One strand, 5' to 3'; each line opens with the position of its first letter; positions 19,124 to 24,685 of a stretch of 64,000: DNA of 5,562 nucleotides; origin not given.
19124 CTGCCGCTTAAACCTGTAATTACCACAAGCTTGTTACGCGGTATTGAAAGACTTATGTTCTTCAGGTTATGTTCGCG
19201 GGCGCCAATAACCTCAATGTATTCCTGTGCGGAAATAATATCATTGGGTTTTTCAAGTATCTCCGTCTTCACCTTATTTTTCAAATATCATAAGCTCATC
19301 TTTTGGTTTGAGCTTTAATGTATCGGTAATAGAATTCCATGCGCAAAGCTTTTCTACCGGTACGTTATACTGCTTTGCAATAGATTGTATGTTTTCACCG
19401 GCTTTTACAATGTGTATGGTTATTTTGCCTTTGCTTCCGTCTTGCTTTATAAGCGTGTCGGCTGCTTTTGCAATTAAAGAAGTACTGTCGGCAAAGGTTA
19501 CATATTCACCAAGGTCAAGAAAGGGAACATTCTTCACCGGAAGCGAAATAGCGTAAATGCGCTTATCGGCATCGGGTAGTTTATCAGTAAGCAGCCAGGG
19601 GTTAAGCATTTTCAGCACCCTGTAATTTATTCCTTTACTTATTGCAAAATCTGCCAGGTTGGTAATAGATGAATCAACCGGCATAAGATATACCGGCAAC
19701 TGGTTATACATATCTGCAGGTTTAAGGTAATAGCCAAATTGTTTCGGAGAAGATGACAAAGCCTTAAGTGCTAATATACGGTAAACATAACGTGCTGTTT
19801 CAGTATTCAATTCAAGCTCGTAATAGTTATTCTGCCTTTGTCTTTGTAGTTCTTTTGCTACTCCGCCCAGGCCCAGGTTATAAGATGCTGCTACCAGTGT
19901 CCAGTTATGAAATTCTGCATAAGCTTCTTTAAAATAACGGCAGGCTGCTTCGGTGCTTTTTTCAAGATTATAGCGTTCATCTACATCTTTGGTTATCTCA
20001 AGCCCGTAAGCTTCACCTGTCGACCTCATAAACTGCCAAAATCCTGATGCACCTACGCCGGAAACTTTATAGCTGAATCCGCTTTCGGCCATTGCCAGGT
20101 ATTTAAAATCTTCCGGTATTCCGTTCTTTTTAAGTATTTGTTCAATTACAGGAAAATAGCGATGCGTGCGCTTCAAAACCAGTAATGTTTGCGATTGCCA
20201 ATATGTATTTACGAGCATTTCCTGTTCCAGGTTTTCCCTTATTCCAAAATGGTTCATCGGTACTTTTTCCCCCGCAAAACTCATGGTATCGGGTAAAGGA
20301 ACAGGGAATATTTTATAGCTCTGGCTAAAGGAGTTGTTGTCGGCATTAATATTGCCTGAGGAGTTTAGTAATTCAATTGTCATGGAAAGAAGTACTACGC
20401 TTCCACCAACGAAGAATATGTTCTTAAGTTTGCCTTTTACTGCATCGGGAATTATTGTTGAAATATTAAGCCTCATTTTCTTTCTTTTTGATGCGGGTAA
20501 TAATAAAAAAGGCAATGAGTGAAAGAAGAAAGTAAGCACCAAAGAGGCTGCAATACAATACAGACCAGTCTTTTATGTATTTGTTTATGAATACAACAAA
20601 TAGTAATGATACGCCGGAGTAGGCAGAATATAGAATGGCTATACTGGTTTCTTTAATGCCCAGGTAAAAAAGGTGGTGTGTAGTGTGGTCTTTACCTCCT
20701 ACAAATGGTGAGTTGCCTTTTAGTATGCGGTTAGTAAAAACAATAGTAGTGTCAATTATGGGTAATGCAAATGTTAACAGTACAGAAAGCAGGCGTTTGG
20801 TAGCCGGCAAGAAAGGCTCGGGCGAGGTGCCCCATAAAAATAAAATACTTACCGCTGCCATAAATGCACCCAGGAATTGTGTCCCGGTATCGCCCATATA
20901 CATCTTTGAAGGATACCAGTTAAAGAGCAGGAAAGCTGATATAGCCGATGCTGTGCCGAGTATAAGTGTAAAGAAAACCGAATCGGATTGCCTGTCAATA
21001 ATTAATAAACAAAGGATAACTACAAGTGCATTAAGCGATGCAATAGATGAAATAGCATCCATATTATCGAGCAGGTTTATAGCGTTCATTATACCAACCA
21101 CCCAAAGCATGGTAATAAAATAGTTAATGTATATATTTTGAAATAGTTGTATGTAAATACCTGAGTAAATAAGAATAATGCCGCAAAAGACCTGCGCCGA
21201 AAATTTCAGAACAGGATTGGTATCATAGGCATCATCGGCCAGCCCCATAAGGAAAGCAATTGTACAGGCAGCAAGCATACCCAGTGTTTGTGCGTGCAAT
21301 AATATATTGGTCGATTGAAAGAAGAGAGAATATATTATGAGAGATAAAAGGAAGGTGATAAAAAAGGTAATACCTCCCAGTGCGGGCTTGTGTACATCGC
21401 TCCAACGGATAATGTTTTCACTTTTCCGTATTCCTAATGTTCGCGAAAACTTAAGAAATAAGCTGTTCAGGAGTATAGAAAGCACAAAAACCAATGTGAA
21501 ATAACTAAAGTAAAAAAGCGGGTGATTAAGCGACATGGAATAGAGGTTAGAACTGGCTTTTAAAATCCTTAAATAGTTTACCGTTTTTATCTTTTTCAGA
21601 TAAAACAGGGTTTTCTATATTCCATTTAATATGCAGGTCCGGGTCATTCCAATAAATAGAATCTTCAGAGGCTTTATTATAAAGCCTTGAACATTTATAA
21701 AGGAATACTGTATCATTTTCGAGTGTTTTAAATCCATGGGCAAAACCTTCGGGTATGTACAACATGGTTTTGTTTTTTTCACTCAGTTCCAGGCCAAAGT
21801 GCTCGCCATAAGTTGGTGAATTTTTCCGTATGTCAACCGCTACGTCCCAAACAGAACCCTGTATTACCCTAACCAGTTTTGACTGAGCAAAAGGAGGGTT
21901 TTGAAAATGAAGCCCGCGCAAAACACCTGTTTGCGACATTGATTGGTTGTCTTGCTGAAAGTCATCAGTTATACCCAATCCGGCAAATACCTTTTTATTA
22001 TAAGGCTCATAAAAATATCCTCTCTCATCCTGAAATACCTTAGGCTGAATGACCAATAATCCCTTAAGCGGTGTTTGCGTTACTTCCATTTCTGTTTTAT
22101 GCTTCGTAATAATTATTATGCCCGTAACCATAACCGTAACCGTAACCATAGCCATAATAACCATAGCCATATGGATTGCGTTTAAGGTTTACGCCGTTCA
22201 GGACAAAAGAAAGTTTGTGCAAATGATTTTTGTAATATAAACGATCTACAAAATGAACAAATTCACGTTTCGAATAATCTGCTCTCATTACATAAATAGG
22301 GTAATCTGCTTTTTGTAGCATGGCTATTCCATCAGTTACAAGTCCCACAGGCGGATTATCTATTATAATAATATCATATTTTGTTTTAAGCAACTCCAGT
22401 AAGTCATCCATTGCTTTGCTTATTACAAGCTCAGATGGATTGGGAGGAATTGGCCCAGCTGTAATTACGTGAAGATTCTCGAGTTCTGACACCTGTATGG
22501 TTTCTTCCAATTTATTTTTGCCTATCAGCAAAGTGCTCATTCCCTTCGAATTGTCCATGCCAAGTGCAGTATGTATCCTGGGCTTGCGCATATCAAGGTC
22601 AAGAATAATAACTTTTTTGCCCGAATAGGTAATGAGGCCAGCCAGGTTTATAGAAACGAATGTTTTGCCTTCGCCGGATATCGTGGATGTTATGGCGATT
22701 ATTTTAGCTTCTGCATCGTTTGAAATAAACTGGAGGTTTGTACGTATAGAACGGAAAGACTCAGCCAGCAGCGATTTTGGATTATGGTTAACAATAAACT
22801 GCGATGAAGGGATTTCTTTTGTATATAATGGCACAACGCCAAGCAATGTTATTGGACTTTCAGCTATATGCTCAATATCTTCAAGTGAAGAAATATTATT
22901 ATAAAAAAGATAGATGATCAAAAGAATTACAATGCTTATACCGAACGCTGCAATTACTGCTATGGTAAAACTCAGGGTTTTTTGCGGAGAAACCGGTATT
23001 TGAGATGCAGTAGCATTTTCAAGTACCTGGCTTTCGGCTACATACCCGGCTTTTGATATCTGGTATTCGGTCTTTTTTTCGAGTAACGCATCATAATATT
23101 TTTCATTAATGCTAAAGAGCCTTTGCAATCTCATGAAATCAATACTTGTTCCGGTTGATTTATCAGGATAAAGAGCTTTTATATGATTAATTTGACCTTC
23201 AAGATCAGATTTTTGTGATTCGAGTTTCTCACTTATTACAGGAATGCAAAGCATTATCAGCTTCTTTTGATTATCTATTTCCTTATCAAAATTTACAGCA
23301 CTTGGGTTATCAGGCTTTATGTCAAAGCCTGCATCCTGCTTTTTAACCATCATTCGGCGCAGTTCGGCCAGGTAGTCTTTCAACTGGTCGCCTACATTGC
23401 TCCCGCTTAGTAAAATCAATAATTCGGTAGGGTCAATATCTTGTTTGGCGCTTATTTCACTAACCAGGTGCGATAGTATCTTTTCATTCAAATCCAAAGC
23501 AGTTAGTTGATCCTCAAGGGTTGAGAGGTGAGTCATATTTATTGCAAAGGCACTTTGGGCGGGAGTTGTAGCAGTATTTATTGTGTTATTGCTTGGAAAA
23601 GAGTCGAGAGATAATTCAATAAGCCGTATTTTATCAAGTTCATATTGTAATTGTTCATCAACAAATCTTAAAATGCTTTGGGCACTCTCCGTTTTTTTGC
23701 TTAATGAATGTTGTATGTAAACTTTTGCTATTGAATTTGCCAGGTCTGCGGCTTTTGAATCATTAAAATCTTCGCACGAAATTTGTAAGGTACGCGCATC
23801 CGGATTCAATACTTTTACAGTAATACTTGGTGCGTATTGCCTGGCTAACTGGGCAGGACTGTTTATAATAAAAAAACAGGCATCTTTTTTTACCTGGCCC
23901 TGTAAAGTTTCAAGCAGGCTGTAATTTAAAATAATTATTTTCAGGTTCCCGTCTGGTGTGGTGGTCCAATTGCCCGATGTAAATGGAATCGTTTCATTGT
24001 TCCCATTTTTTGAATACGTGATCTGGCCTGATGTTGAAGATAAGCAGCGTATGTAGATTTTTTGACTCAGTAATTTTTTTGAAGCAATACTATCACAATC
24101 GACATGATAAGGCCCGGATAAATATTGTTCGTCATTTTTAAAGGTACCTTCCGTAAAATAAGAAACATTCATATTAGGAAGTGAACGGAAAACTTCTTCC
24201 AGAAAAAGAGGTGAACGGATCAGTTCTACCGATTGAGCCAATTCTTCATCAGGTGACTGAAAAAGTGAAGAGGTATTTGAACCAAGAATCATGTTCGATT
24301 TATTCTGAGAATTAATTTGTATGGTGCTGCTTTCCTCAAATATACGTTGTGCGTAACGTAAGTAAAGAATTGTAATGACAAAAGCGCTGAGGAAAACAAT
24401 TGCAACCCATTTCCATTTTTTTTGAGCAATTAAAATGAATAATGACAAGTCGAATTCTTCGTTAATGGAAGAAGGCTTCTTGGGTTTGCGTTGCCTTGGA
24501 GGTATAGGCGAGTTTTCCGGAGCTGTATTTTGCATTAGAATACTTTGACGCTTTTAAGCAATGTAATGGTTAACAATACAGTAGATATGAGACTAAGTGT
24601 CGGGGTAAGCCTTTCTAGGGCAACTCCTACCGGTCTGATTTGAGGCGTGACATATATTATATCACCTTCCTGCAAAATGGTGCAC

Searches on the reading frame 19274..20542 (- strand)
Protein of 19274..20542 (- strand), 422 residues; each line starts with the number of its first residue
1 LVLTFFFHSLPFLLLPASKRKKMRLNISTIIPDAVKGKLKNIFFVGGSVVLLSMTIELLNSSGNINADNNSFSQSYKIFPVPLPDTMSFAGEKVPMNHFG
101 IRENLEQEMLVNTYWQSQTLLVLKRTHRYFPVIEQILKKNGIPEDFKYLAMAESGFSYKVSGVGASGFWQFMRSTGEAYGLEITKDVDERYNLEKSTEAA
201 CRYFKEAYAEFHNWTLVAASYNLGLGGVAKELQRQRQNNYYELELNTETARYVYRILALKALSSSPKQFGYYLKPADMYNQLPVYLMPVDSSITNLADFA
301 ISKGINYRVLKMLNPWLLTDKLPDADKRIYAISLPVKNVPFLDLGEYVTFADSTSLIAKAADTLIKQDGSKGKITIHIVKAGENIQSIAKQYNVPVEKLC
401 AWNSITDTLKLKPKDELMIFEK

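Call 22: search_protein_families(library=pfam, proteins=[window:19274-20542:-], max_evalue=0.001)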
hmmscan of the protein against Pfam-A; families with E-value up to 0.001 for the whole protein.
window:19274-20542:- (422 aa): 2 families
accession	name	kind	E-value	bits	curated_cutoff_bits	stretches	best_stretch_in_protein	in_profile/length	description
PF01464.25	SLT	-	5.8e-21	74.7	21.3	1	133-241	4-114/117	Transglycosylase SLT domain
PF01476.26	LysM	-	5.5e-09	36.3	20.9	1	377-418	1-41/43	LysM domain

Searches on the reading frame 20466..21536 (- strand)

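Call 6: search_protein_families(library=ncbifam, proteins=[window:20466-21536:-], max_evalue=0.1)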
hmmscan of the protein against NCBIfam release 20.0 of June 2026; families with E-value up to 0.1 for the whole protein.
window:20466-21536:- (356 aa): 3 families
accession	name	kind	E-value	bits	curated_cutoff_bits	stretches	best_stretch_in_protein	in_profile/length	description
TIGR02380.1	ECA_wecA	exception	1.5e-21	76.9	326.05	1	13-349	4-336/346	UDP-N-acetylglucosamine--undecaprenyl-phosphate N-acetylglucosaminephosphotransferase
NF053644.1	MraY_archaea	equivalog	4.4e-15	55.8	450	1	111-305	153-330/340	pseudomurein biosynthesis MraY family phospho-N-acetylmuramoyl-pentapeptide-transferase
TIGR00445.1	mraY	equivalog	4.5e-06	26.4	192.05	1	46-232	31-244/321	phospho-N-acetylmuramoyl-pentapeptide-transferase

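Call 22: search_protein_families(library=pfam, proteins=[window:20466-21536:-], max_evalue=0.001)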
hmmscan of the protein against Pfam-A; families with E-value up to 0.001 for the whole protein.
window:20466-21536:- (356 aa): 1 family
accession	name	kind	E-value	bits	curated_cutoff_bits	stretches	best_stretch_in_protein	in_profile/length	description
PF00953.26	Glycos_transf_4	-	7.1e-26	91.5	27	1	85-232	2-158/160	Glycosyl transferase family 4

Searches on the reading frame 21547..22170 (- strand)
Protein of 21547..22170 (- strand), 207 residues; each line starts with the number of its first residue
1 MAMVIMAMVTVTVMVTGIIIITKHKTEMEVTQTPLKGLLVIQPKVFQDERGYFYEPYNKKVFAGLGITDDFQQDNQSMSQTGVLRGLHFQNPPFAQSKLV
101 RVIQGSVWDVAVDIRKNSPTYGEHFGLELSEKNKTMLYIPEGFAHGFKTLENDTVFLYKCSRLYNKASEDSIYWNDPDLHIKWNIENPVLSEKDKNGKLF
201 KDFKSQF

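Call 22: search_protein_families(library=pfam, proteins=[window:21547-22170:-], max_evalue=0.001)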
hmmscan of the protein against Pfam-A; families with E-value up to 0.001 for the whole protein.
window:21547-22170:- (207 aa): 1 family
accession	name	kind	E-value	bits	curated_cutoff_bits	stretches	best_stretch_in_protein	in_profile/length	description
PF00908.23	dTDP_sugar_isom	-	7.3e-73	244.2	27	1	32-202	1-168/168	dTDP-4-dehydrorhamnose 3,5-epimerase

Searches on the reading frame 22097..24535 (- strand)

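Call 22: search_protein_families(library=pfam, proteins=[window:22097-24535:-], max_evalue=0.001)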
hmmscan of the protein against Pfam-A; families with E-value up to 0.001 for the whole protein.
window:22097-24535:- (812 aa): 5 families
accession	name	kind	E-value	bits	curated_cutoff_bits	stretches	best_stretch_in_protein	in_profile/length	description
PF13614.12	AAA_31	-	8.2e-14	52.4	27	1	611-753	2-150/177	AAA domain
PF13807.11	GNVR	-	1.4e-09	38.1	27.7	1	467-540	6-79/82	G-rich domain on putative tyrosine kinase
PF01656.29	CbiA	-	1.5e-08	35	25.4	1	613-659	1-46/125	CobQ/CobB/MinD/ParA nucleotide binding domain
PF10609.15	ParA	-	4.8e-08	33.2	27.1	1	611-729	4-121/246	NUBPL iron-transfer P-loop NTPase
PF02706.20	Wzz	-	3.2e-06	27.8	25.5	1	26-119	1-91/91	Chain length determinant protein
